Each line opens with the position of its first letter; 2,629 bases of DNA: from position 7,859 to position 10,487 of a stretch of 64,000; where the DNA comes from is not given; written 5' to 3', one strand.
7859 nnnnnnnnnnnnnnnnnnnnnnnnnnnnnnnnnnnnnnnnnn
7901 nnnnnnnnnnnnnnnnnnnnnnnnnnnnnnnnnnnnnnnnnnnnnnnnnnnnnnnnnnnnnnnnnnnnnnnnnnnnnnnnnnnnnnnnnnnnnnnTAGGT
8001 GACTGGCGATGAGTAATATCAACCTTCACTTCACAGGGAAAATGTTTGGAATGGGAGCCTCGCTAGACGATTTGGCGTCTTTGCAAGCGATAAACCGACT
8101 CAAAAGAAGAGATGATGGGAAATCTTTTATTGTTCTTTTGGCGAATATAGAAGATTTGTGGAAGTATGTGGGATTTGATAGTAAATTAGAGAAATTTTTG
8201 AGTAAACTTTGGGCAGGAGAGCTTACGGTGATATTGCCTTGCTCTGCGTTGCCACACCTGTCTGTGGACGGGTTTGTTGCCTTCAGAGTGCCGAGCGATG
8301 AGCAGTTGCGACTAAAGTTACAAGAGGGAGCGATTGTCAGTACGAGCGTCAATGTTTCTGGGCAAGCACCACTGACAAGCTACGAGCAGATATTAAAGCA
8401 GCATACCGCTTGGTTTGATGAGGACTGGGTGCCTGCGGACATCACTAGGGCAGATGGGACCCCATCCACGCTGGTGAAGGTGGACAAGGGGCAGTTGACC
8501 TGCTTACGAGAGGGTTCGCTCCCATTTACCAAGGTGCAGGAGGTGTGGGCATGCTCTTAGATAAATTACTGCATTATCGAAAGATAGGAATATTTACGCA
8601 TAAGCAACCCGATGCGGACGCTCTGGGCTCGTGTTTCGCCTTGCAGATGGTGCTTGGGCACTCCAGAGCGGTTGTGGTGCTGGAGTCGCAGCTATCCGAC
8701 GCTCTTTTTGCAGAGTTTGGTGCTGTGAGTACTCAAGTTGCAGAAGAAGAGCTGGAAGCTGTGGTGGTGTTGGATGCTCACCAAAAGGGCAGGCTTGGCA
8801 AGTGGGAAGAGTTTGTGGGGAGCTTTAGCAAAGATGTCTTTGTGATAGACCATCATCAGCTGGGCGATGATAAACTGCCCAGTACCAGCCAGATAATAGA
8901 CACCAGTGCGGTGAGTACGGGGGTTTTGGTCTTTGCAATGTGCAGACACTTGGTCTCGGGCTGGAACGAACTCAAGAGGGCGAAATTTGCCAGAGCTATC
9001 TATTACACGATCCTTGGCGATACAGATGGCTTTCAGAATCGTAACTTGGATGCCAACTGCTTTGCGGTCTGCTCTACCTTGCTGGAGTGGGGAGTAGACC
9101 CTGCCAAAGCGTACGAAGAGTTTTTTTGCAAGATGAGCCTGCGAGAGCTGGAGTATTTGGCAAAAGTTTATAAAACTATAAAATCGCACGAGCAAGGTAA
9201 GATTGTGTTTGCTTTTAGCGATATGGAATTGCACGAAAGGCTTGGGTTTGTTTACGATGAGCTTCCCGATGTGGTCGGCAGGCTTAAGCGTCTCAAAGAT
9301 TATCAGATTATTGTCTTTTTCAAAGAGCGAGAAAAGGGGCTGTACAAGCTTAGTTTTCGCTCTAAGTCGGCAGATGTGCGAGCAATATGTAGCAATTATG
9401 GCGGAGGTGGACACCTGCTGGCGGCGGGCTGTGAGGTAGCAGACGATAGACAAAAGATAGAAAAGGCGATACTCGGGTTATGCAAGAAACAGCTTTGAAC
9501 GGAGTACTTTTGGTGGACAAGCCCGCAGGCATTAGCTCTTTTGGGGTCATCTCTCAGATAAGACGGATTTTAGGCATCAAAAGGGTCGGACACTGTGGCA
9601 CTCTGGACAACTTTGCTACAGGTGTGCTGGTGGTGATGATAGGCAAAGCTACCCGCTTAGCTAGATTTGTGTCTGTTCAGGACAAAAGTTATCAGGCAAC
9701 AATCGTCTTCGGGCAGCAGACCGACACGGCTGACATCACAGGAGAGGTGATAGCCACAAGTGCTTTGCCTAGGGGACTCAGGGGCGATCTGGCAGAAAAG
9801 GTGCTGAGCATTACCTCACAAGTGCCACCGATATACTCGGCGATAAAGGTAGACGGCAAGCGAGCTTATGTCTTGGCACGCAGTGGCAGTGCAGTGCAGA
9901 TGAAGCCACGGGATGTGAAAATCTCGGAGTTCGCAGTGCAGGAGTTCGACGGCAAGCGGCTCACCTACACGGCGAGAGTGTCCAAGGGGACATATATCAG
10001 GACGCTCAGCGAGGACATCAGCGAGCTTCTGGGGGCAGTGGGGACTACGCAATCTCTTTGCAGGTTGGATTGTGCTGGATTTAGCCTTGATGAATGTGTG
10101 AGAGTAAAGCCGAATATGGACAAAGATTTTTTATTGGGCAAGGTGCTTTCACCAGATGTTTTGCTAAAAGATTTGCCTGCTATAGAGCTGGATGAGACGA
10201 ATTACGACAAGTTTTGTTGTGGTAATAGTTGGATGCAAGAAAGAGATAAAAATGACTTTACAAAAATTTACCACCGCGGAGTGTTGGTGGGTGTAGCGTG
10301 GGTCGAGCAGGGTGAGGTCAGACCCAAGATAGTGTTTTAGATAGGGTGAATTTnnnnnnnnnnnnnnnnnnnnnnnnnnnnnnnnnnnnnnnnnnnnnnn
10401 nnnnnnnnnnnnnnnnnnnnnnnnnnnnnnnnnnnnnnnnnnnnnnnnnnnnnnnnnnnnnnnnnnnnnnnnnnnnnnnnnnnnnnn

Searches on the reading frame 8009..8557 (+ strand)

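Call 3: search_protein_families(library=pfam, proteins=[window:8009-8557:+], max_evalue=0.01)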
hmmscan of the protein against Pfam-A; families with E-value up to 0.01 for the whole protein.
window:8009-8557:+ (183 aa): 1 family
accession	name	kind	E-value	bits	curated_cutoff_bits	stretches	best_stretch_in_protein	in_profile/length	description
PF01300.24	Sua5_yciO_yrdC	-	2e-24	86.5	25.1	1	12-169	16-178/178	Telomere recombination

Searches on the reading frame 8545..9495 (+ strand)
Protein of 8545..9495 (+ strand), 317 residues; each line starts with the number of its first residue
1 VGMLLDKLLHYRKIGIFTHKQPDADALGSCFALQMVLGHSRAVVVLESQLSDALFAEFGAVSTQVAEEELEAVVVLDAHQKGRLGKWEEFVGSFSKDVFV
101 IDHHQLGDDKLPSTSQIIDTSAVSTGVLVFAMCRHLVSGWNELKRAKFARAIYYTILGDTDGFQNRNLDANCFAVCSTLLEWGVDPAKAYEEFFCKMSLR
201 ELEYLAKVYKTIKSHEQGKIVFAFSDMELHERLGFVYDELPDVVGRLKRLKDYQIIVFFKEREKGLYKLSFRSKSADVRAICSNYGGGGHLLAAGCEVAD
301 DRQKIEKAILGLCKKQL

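Call 3: search_protein_families(library=pfam, proteins=[window:8545-9495:+], max_evalue=0.01)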
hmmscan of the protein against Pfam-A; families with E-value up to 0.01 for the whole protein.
window:8545-9495:+ (317 aa): 2 families
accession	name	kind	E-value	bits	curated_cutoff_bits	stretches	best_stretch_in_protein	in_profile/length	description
PF01368.27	DHH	-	8.5e-13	49.1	28.1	1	13-152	1-121/125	DHH family, N-terminal domain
PF02272.25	DHHA1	-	5.8e-10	40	25.9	1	238-308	16-92/102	DHHA1 domain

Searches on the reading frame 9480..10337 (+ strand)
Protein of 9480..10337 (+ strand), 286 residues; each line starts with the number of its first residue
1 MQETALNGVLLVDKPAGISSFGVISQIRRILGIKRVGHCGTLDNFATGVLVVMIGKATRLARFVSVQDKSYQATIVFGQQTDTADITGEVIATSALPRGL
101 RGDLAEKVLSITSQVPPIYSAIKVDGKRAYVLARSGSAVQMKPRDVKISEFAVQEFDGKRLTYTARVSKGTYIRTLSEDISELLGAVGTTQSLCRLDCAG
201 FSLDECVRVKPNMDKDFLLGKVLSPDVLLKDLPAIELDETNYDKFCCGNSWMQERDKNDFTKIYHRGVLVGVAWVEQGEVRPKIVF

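Call 3: search_protein_families(library=pfam, proteins=[window:9480-10337:+], max_evalue=0.01)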
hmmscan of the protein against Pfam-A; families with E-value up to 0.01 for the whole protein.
window:9480-10337:+ (286 aa): 2 families
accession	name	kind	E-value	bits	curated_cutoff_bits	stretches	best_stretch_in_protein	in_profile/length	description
PF01509.24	TruB_N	-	2e-46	158.5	27.3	1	28-173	1-149/149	TruB family pseudouridylate synthase (N terminal domain)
PF09157.17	TruB-C_2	-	0.00068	20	21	1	233-285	1-56/57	Pseudouridine synthase II TruB, C-terminal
